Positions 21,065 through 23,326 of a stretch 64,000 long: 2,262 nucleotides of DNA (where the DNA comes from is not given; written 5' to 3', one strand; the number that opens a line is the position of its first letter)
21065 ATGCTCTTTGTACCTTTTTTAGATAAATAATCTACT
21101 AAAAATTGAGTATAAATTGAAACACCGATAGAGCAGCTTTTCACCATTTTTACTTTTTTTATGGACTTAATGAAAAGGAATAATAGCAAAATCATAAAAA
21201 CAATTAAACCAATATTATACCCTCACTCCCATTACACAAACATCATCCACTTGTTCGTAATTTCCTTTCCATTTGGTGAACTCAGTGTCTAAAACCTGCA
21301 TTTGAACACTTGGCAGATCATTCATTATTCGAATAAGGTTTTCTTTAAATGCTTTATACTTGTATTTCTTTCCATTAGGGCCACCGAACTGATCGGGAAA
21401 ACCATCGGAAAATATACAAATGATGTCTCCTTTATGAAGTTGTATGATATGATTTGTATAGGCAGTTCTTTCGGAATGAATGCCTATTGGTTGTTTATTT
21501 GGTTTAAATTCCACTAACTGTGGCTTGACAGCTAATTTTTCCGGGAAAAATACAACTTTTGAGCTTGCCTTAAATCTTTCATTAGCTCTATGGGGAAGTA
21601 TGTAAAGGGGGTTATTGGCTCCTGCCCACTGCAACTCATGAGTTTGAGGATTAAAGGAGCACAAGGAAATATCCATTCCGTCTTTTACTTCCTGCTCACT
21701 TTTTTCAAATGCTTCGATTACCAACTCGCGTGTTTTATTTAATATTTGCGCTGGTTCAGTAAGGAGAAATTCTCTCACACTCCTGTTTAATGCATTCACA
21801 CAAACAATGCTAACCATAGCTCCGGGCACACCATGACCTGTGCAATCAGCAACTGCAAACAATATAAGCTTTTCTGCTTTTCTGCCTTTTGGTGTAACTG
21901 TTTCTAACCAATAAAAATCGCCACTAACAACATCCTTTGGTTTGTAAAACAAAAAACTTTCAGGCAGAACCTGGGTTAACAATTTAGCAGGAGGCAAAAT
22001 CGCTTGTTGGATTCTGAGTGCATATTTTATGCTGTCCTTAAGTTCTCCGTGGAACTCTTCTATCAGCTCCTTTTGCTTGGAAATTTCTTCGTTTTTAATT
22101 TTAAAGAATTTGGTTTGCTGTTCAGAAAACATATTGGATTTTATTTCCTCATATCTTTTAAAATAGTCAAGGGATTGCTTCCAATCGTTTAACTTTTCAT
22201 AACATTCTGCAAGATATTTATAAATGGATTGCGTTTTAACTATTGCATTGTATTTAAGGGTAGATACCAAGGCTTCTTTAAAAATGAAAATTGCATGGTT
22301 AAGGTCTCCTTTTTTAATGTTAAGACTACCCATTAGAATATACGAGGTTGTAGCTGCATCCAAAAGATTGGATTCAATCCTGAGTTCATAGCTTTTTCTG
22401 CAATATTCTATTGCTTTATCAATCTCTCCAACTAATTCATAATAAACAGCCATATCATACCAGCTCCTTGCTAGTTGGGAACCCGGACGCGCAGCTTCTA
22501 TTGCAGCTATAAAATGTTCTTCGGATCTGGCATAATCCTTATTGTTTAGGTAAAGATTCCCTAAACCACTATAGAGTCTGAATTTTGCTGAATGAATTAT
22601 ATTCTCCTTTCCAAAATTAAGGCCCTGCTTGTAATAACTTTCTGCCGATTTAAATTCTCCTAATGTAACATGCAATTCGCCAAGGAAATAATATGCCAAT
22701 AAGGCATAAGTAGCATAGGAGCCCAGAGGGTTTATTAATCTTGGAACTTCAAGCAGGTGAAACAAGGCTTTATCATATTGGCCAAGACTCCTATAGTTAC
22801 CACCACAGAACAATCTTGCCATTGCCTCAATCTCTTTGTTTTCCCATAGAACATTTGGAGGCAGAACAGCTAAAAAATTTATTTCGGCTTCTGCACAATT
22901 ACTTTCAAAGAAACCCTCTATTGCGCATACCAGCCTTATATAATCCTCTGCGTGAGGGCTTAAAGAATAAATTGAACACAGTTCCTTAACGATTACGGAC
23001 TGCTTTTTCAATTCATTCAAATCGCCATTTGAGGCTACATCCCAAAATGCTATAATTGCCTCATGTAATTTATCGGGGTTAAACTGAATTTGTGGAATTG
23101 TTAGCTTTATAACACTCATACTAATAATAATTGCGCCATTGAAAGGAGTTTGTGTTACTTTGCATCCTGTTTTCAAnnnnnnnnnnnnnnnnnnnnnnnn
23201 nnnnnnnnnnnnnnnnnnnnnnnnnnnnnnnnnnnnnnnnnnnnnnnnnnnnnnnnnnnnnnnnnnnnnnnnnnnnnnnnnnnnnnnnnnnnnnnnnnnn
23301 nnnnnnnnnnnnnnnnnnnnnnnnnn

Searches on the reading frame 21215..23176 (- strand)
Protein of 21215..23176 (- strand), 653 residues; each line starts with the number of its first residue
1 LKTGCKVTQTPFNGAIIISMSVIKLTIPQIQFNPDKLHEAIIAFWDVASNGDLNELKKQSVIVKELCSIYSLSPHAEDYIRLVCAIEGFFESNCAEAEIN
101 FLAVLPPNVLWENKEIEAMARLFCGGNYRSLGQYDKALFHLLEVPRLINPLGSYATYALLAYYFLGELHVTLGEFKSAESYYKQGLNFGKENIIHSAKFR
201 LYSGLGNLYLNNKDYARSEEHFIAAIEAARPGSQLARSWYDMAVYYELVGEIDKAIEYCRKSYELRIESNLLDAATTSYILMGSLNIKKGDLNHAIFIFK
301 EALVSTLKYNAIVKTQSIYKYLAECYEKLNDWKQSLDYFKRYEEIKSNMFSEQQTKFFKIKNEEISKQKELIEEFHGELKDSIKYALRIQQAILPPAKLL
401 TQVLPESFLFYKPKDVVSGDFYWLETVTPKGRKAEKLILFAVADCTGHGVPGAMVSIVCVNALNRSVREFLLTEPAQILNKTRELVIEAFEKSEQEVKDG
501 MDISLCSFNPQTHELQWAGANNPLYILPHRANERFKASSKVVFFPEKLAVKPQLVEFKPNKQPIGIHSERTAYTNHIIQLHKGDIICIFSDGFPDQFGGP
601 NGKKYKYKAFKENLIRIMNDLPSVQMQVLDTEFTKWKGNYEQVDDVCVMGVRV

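Call 5: search_protein_families(library=pfam, proteins=[window:21215-23176:-], max_evalue=0.01)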
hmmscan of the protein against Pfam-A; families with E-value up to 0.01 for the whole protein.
window:21215-23176:- (653 aa): 13 families
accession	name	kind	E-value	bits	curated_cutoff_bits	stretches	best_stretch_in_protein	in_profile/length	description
PF13424.12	TPR_12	-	2.1e-20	73.1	30.1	3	200-266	4-75/77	Tetratricopeptide repeat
PF00515.34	TPR_1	-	2.7e-18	65.4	27.8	1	236-265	1-30/34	Tetratricopeptide repeat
PF07228.17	SpoIIE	-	4.7e-18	66.2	25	1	438-653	5-191/192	Stage II sporulation protein E (SpoIIE)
PF07719.23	TPR_2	-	5.8e-18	63.9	27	0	236-265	1-30/34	Tetratricopeptide repeat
PF13181.12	TPR_8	-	6.6e-17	60.6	25.7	1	236-265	1-30/34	Tetratricopeptide repeat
PF17874.7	TPR_MalT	-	1.7e-10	41.2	45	1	114-238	36-160/336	MalT-like TPR region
PF13428.12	TPR_14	-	2.3e-10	40.5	23.5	0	237-264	2-29/44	Tetratricopeptide repeat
PF13176.12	TPR_7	-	2.8e-10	39.9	27.9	0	161-186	1-28/36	Tetratricopeptide repeat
PF13432.12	TPR_16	-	5.7e-08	33.5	32.7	1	205-265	3-60/65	Tetratricopeptide repeat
PF13431.12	TPR_17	-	0.00016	22.1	24.4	0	236-257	13-34/34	Tetratricopeptide repeat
PF14559.12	TPR_19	-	0.00018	22.2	25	0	318-342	27-51/68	Tetratricopeptide repeat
PF13174.12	TPR_6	-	0.00055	20.9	26.3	0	321-342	5-26/33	Tetratricopeptide repeat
PF13374.12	TPR_10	-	0.0015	18.9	27.5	0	202-229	5-32/42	Tetratricopeptide repeat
